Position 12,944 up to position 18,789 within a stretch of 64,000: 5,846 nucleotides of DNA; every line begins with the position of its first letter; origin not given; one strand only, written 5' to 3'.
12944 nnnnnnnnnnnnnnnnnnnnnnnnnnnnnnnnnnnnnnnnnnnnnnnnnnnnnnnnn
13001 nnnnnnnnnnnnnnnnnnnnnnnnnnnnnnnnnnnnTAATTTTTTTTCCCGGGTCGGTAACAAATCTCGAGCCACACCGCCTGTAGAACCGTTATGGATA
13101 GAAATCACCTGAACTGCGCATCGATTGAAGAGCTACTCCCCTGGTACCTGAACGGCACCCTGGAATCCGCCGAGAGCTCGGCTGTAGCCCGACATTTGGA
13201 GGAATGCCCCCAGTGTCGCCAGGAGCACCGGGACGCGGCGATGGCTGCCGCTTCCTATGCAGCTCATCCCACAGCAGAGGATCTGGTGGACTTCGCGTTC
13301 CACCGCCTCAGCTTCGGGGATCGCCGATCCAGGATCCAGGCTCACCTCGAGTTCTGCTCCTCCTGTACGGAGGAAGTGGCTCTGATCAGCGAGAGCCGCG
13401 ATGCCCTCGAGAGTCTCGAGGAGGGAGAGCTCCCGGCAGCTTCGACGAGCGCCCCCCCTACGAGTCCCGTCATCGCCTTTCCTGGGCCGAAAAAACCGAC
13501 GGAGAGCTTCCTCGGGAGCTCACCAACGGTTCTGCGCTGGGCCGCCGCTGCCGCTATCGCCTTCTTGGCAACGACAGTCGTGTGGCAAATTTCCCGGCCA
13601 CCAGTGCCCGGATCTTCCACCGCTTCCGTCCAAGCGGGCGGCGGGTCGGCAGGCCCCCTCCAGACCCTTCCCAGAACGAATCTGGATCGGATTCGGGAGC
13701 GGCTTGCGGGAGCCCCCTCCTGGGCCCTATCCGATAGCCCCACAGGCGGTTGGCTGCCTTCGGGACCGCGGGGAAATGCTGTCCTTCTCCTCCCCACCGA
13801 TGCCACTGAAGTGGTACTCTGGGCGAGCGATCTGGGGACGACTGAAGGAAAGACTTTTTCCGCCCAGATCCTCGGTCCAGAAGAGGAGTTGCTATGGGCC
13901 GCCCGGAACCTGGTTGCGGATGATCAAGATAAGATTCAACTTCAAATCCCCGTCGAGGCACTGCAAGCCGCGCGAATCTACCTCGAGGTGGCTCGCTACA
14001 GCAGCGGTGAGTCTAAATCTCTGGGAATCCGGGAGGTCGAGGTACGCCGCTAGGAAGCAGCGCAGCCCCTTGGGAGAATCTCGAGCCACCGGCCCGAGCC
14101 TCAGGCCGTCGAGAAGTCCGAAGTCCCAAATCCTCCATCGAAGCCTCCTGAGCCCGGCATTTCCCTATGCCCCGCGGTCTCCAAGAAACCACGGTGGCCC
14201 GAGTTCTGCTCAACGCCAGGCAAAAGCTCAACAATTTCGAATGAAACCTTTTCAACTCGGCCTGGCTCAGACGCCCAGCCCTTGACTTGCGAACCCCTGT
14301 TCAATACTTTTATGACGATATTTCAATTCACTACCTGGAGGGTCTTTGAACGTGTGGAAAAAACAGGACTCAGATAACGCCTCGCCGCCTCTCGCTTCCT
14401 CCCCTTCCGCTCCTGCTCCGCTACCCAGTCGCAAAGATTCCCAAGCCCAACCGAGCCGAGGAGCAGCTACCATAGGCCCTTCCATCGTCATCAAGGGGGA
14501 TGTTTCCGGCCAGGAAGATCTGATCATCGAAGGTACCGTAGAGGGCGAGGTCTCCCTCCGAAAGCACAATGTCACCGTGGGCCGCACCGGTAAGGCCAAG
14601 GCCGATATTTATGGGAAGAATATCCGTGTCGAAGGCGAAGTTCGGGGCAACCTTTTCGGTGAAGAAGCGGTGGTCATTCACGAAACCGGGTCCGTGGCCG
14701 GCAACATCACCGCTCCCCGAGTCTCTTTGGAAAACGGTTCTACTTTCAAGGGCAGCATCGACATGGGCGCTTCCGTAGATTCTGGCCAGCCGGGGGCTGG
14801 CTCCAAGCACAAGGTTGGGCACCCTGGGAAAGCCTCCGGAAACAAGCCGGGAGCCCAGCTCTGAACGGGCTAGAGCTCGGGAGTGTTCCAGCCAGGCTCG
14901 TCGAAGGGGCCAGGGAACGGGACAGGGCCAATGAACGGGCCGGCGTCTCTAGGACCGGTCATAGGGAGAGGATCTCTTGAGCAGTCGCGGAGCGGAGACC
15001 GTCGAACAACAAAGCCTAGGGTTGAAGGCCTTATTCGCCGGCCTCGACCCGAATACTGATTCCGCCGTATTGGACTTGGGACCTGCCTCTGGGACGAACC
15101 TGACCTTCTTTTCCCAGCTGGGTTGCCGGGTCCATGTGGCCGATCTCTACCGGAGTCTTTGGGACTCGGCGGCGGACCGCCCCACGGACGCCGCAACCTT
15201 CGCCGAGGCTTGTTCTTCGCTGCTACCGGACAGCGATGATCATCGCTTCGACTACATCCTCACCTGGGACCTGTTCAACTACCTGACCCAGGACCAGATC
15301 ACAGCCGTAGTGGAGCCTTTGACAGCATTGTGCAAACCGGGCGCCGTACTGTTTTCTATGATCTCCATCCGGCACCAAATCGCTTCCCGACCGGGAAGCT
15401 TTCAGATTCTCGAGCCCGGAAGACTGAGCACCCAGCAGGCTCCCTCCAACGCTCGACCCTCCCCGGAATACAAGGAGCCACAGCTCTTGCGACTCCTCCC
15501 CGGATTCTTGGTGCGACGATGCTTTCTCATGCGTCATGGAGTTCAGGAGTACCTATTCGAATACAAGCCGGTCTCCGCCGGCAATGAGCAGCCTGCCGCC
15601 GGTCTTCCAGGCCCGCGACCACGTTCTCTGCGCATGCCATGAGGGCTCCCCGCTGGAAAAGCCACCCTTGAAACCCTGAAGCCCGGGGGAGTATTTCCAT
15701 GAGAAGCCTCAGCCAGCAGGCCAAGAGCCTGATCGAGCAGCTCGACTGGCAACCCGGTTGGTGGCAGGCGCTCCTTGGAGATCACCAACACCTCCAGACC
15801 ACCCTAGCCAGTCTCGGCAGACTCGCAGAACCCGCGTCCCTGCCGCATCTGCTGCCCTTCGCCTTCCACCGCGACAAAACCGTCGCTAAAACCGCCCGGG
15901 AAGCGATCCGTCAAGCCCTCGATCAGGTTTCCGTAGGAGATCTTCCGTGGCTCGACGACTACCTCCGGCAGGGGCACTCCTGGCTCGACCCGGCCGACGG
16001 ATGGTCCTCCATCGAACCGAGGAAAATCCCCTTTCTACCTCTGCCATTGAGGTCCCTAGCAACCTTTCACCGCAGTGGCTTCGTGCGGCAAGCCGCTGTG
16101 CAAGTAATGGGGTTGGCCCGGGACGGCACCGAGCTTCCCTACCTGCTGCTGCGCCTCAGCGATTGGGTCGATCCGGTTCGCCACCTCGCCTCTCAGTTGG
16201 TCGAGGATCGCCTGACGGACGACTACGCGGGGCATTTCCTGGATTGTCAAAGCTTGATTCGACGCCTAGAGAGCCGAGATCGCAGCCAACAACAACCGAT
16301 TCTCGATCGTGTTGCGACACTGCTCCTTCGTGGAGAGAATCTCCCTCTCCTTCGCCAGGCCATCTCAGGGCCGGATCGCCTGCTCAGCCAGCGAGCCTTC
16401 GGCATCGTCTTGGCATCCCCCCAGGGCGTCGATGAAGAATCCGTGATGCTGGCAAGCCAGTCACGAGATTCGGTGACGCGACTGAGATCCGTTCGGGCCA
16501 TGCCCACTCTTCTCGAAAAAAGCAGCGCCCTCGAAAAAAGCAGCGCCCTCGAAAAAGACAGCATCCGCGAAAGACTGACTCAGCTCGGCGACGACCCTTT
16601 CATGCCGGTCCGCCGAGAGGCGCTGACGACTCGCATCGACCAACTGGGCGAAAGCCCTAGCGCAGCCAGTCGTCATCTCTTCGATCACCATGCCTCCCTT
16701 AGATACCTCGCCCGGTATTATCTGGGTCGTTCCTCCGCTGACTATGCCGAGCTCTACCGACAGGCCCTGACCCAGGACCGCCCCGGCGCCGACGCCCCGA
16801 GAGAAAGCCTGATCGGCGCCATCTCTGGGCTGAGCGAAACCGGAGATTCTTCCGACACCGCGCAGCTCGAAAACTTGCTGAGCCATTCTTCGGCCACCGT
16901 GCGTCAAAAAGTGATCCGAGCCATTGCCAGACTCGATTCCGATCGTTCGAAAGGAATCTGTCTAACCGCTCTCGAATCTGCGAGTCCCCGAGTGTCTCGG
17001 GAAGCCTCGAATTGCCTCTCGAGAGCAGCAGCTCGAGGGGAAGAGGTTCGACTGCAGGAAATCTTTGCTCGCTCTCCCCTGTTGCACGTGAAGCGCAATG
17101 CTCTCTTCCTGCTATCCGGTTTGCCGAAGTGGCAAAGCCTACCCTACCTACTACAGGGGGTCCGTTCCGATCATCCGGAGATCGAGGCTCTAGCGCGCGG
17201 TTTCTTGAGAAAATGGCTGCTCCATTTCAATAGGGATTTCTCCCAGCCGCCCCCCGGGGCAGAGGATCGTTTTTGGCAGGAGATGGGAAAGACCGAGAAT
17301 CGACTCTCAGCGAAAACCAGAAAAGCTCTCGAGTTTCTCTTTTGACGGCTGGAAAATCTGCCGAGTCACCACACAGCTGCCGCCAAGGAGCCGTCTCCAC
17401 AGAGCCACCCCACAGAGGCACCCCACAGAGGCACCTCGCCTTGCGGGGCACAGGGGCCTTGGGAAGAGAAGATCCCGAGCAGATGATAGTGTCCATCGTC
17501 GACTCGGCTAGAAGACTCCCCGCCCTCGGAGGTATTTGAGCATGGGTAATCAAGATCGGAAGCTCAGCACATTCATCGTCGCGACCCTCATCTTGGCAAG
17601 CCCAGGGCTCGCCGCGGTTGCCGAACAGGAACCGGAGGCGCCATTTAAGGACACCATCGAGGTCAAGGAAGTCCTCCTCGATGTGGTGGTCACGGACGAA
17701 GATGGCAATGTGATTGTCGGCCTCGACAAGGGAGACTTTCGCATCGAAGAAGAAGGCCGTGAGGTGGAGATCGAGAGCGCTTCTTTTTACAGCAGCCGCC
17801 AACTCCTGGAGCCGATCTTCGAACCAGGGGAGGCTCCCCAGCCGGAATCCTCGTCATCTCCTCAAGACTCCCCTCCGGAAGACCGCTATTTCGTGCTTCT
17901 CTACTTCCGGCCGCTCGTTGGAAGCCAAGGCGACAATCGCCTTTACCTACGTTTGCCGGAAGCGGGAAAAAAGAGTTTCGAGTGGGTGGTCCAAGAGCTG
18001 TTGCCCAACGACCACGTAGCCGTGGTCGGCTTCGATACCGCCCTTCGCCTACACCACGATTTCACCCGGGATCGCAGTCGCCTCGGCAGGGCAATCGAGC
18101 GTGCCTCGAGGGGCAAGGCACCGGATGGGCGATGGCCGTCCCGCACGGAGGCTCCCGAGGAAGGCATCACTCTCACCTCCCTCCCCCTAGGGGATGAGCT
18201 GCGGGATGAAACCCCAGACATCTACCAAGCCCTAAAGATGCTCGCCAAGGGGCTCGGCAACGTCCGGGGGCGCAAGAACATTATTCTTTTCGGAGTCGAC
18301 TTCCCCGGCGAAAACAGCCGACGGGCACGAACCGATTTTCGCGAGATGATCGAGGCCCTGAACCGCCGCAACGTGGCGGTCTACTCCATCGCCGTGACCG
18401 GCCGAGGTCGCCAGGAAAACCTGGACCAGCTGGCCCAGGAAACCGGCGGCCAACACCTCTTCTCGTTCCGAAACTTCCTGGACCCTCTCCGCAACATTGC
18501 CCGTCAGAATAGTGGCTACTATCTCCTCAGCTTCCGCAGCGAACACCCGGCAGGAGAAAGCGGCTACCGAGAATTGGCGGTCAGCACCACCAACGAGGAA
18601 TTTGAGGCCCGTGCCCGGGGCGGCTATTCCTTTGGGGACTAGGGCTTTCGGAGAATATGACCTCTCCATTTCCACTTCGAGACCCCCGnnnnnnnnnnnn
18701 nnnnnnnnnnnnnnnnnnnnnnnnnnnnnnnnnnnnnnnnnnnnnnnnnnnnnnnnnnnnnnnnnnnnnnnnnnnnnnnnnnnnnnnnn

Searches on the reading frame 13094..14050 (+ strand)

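Call 11: search_protein_families(library=pfam, proteins=[window:13094-14050:+], max_evalue=0.001)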
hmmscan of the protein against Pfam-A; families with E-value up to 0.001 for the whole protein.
window:13094-14050:+ (319 aa): 1 family
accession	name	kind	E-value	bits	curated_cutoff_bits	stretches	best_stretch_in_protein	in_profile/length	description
PF13490.11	zf-HC2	-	1.8e-12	47.5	22.2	1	8-42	1-35/35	Putative zinc-finger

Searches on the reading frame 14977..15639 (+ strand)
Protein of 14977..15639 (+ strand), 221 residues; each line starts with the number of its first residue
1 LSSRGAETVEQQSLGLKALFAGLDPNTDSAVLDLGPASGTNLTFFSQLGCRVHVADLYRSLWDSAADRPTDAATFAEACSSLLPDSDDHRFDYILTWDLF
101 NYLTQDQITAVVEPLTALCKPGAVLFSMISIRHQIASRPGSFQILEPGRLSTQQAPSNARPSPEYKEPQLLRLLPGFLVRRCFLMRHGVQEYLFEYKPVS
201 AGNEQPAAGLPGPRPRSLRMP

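Call 11: search_protein_families(library=pfam, proteins=[window:14977-15639:+], max_evalue=0.001)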
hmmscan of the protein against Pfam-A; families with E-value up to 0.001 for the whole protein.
window:14977-15639:+ (221 aa): 3 families
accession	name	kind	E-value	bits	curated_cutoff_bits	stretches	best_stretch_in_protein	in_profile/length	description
PF13489.12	Methyltransf_23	-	9.4e-08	32.4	27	1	21-129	16-118/164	Methyltransferase domain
PF13649.12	Methyltransf_25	-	4.8e-07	30.8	27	1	31-122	1-96/97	Methyltransferase domain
PF08242.18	Methyltransf_12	-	2.4e-06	28.6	30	1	32-125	1-98/98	Methyltransferase domain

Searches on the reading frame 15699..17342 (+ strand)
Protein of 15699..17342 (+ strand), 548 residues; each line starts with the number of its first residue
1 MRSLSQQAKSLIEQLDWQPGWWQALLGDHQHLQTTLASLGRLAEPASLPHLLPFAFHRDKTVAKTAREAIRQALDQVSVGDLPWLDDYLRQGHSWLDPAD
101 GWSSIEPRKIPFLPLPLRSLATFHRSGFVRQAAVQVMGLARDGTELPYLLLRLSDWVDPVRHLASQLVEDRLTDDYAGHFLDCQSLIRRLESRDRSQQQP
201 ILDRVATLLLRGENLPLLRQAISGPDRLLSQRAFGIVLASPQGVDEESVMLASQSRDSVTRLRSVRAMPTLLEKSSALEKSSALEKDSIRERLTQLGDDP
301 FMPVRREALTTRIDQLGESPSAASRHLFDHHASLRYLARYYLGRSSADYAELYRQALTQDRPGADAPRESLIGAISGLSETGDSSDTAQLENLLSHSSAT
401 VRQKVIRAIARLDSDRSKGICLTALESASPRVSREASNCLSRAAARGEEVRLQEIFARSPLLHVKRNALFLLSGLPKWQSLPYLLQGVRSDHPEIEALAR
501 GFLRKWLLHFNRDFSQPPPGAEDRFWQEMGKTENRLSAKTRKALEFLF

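Call 11: search_protein_families(library=pfam, proteins=[window:15699-17342:+], max_evalue=0.001)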
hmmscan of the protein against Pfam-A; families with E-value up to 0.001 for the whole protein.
window:15699-17342:+ (548 aa): 1 family
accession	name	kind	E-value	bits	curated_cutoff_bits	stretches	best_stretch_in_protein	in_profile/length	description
PF13646.12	HEAT_2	-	5.9e-14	52.5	27.7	1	389-443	3-58/88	HEAT repeats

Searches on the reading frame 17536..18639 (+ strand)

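Call 11: search_protein_families(library=pfam, proteins=[window:17536-18639:+], max_evalue=0.001)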
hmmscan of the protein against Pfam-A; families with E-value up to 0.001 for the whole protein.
window:17536-18639:+ (368 aa): 1 family
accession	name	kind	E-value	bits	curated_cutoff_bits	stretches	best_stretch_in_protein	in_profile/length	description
PF00092.34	VWA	-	5.8e-05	23.8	23.8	1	234-320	90-170/174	von Willebrand factor type A domain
